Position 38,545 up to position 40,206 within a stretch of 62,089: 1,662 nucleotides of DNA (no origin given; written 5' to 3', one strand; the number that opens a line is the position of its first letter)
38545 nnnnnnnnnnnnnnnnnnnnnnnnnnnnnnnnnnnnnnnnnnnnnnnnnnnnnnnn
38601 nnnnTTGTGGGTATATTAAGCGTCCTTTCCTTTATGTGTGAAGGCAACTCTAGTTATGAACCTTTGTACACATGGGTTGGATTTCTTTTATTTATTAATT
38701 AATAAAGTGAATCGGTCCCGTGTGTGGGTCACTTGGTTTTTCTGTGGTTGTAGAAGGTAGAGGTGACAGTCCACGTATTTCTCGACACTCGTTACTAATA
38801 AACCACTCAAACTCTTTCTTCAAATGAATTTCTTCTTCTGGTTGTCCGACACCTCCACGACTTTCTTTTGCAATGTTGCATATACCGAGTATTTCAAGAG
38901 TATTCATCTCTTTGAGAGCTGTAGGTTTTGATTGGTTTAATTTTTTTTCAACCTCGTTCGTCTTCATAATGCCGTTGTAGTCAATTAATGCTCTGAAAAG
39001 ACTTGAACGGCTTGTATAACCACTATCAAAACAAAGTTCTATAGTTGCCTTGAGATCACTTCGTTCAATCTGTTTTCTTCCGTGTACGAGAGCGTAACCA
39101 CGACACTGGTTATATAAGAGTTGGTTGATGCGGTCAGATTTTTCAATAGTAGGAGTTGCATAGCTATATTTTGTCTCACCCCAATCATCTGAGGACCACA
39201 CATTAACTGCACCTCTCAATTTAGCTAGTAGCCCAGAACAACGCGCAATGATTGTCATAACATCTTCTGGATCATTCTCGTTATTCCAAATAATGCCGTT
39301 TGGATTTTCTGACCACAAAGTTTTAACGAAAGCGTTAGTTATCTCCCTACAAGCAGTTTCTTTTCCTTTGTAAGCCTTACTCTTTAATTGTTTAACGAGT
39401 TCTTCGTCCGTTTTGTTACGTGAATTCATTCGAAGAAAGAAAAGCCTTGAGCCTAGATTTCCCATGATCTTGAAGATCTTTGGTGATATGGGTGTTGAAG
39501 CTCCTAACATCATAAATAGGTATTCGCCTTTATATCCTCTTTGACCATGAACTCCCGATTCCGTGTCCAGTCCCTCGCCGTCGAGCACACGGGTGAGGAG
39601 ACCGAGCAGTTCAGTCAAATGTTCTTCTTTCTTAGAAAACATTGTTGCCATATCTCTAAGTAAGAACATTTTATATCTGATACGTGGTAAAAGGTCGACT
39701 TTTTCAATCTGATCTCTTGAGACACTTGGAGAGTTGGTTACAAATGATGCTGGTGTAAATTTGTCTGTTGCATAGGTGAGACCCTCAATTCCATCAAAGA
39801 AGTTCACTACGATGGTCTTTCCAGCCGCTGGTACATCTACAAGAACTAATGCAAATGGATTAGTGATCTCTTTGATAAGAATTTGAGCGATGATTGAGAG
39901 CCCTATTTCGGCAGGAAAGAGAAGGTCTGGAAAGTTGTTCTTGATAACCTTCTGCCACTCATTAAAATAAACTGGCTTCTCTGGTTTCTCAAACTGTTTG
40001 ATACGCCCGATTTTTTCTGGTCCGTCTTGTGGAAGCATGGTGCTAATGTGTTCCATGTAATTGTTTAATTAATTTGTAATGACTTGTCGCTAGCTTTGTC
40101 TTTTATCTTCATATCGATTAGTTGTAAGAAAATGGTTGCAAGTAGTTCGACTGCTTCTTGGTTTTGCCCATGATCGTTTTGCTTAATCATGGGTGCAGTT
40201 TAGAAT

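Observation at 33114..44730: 11.6-kb island starting at tRNA-His and ending at degenerate tRNA-His 3'-end copies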

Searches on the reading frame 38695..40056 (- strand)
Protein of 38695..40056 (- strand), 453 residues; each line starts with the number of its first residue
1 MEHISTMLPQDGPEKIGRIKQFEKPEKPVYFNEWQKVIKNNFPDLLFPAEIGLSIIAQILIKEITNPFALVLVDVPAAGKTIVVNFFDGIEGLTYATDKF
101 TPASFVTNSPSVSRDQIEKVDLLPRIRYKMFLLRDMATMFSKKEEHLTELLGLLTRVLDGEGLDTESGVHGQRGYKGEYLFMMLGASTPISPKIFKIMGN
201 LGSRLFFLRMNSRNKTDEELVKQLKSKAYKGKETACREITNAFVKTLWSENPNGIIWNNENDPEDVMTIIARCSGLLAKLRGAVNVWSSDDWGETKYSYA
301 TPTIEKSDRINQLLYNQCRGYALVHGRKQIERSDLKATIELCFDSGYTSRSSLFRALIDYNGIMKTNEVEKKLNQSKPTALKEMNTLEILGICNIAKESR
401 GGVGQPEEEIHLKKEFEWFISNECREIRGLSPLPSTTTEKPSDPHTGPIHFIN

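Call 8: search_protein_families(library=pfam, max_evalue=0.01, proteins=[window:38695-40056:-])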
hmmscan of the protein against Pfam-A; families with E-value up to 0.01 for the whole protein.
window:38695-40056:- (453 aa): 0 families

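Call 9: search_protein_families(library=phrogs, max_evalue=0.01, proteins=[window:38695-40056:-])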
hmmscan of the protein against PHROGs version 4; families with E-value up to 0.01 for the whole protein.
window:38695-40056:- (453 aa): 0 families

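Call 35: find_related_loci(query=window:38695-40056:-, collection=viral_contigs, flank=10000)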
Query window:38695-40056:- (453 aa) in viral_contigs; peptide patterns used: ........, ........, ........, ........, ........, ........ (x = any residue, [..] = any of these).
3 stretches matched a pattern, but none encodes a relative of the query by tblastn (E <= 1e-3).

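Call 36: find_homologous_proteins(query=window:38695-40056:-)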
Query window:38695-40056:- (453 aa): 1203 proteins with E <= 0.001 among 7987 candidates; the best 120 are listed.
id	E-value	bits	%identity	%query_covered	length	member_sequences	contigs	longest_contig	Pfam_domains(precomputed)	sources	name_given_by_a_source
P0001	0.0e+0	1035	100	100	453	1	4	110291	-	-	-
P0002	1.5e-170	586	61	93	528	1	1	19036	-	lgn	-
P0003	1.6e-170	586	62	91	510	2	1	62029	-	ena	-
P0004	1.9e-170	586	61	94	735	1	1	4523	PF13155.13,PF13662.13,PF01751.29,PF13362.13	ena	-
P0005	4.4e-170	584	62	93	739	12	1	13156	PF13155.13,PF13662.13,PF12965.14,PF01751.29,PF13362.13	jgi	-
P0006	1.6e-169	582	61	93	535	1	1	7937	-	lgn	-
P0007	4.1e-169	581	61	93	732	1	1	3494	PF09250.17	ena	-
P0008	4.3e-169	581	59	95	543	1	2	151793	-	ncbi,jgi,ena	-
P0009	7.1e-169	580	61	93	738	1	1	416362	PF13155.13,PF13662.13,PF01751.29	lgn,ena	-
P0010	8.0e-169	580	61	94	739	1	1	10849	PF13155.13,PF13662.13,PF12965.14,PF01751.29,PF13362.13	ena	-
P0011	1.4e-168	579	59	94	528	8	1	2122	-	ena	-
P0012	1.6e-168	579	60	94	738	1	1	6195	PF13155.13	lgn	-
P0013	2.5e-168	579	61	93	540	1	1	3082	-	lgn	-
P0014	2.5e-168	579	60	92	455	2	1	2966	-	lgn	-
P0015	5.6e-168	577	60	92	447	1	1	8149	-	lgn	-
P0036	4.8e-165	568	59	95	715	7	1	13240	PF09250.17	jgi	-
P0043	2.8e-164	565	58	92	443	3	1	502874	-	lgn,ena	-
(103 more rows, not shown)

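Call 37: find_encoding_contigs(protein=P0008, flank=10000, max_places=3)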
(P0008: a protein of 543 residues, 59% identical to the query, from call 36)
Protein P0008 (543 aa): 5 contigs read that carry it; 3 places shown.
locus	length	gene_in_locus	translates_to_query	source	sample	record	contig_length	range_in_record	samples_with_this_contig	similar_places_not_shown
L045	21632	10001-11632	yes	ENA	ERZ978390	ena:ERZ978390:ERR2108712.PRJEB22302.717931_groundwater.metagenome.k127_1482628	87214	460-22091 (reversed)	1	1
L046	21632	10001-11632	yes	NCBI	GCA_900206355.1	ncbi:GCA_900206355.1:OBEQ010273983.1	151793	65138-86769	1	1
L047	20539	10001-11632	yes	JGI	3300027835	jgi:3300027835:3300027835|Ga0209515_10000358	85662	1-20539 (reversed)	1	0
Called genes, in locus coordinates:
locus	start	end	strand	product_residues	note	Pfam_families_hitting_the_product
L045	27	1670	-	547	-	PF03717:PBP_dimer, PF00905:Transpeptidase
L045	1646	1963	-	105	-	-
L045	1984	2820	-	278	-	PF01795:Methyltransf_5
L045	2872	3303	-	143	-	PF02381:MraZ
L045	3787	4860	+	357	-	PF01435:Peptidase_M48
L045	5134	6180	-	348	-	PF03703:bPH_2, PF24649:DUF7642 (faint), PF03703:bPH_2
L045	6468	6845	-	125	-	-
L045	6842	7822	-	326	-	PF13365:Trypsin_2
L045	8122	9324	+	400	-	-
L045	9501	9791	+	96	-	PF18903:DUF5659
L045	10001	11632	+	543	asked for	-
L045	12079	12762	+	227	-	-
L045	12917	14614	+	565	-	PF00239:Resolvase, PF07508:Recombinase, PF13408:Zn_ribbon_recom (weak)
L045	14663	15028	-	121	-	PF16320:Ribosomal_L12_N, PF00542:Ribosomal_L12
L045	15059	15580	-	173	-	PF00466:Ribosomal_L10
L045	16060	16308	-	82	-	-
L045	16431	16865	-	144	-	-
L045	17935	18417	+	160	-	PF01551:Peptidase_M23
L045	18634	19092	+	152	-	-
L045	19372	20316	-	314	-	-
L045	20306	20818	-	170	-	-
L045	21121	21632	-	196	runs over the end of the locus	PF00239:Resolvase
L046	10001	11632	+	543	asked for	-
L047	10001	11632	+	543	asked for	-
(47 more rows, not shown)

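Call 38: find_encoding_contigs(protein=P0043, flank=10000, max_places=3)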
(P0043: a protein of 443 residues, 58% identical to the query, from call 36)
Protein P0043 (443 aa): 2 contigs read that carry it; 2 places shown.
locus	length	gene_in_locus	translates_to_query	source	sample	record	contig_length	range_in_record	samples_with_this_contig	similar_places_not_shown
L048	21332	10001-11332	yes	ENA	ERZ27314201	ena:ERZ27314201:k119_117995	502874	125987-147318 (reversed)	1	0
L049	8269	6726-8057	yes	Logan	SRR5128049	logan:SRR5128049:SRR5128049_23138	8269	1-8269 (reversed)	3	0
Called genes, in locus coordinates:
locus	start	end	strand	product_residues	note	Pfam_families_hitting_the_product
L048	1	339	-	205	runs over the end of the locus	PF11303:DUF3105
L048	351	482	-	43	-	-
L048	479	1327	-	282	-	PF13628:DUF4142, PF03713:DUF305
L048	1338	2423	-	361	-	PF01551:Peptidase_M23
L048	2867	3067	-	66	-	-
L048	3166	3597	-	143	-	PF03713:DUF305, PF13628:DUF4142, PF03713:DUF305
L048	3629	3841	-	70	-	-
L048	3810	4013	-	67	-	PF04945:YHS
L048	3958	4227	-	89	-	-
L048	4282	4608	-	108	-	-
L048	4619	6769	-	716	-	PF00122:E1-E2_ATPase, PF00702:Hydrolase, PF08282:Hydrolase_3 (faint)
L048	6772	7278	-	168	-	PF12840:HTH_20, PF01022:HTH_5, PF04945:YHS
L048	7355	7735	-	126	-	PF07467:BLIP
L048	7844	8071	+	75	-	PF24250:HVO_2718 (weak), PF13560:HTH_31, PF12844:HTH_19, PF01381:HTH_3, PF13443:HTH_26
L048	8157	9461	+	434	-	PF13551:HTH_29 (faint), PF00376:MerR (faint), PF12728:HTH_17 (weak), PF13411:MerR_1 (weak)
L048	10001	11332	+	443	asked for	-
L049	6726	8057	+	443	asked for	-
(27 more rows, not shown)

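Call 39: find_encoding_contigs(protein=P0009, flank=10000, max_places=3)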
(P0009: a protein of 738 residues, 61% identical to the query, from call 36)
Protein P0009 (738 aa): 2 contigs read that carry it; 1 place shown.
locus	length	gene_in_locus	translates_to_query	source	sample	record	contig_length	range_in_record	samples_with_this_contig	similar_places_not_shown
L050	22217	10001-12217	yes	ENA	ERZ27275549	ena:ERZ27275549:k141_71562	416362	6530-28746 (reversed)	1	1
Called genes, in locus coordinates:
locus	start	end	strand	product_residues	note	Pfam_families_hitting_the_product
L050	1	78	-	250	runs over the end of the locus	PF00702:Hydrolase (weak), PF13419:HAD_2 (weak)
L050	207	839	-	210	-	-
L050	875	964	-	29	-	-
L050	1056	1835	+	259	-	-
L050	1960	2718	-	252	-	-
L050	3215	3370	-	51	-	-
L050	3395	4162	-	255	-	PF13240:Zn_Ribbon_1 (weak), PF13248:Zn_ribbon_3 (faint)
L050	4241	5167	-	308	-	PF13240:Zn_Ribbon_1 (weak)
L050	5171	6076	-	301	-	-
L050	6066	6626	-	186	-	PF13240:Zn_Ribbon_1 (weak)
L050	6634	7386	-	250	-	-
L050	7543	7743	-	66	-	PF12728:HTH_17, PF13411:MerR_1, PF00376:MerR (weak)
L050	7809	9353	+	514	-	-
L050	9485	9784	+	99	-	PF18903:DUF5659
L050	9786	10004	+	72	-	-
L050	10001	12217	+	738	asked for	PF01751:Toprim (faint), PF13155:Toprim_2, PF13662:Toprim_4 (weak)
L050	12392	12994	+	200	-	-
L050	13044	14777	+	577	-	PF00239:Resolvase, PF07508:Recombinase (weak), PF13408:Zn_ribbon_recom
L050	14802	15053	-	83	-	PF01541:GIY-YIG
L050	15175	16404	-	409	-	PF08245:Mur_ligase_M, PF02875:Mur_ligase_C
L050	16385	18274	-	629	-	PF03717:PBP_dimer, PF00905:Transpeptidase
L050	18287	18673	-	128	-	-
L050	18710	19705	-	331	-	PF01795:Methyltransf_5, PF13649:Methyltransf_25 (faint)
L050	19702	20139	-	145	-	PF02381:MraZ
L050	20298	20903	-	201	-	PF04203:Sortase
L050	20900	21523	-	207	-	PF09997:DUF2238 (weak)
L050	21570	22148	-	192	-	-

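Call 67: search_solved_structures(query=window:38695-40056:-, max_evalue=1)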
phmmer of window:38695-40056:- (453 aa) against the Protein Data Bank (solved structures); distinct sequences matched with E-value up to 1: 0.

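Call 68: search_protein_families(library=ncbifam, max_evalue=0.1, proteins=[window:38695-40056:-])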
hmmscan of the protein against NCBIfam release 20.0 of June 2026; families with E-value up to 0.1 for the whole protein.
window:38695-40056:- (453 aa): 2 families
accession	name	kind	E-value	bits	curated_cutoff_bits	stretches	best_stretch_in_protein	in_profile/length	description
NF040939.2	trans_reg_lrs14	equivalog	0.00016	21.7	90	1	332-407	6-80/103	Lrs14 family HTH-type transcriptional regulator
NF053606.1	Sta1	subfamily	0.001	19.1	80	1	338-406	11-77/100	Sta1 family transcriptional regulator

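Call 73: predict_structure(alignment_id=A1)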
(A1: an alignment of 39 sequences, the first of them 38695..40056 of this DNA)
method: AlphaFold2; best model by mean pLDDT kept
length: 453 residues; sequences in the alignment: 39
mean_pLDDT: 81.1   pTM: 0.83
mean pLDDT of the five models: 81.1, 78.1, 66.8, 66.6, 64.2
residues with pLDDT >= 90: 208; 70-90: 138; 50-70: 73; < 50: 34
segments of 3 or more residues with pLDDT < 50: 1-13, 400-402, 437-453
pLDDT, mean of each block of 10 residues (from residue 1): 32 67 94 97 91 94 86 70 86 85 58 63 81 77 75 76 62 69 73 73 79 75 76 94 97 95 97 95 82 74 88 95 96 95 89 94 95 92 94 82 68 97 95 69 41 33
secondary structure, 60 per line:
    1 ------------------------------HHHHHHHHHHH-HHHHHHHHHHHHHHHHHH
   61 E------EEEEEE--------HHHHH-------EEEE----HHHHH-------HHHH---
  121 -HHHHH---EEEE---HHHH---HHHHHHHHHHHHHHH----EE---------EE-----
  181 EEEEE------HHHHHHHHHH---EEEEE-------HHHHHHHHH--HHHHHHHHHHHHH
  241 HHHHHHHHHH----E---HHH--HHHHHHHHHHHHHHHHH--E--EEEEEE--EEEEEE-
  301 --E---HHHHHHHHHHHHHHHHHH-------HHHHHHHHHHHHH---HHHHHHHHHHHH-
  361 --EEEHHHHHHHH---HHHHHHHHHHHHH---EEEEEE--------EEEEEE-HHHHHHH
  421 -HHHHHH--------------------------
elements in order: H31-41 H43-60 E68-73 H82-86 E94-97 H102-106 H114-117 H122-126 E130-133 H137-140 H144-158 E181-185 H192-201 E205-209 H217-225 H228-250 H264-280 E286-291 E294-299 H307-324 H332-344 H348-359 E363-365 H366-373 H377-389 E393-398 E407-412 H414-420 H422-427
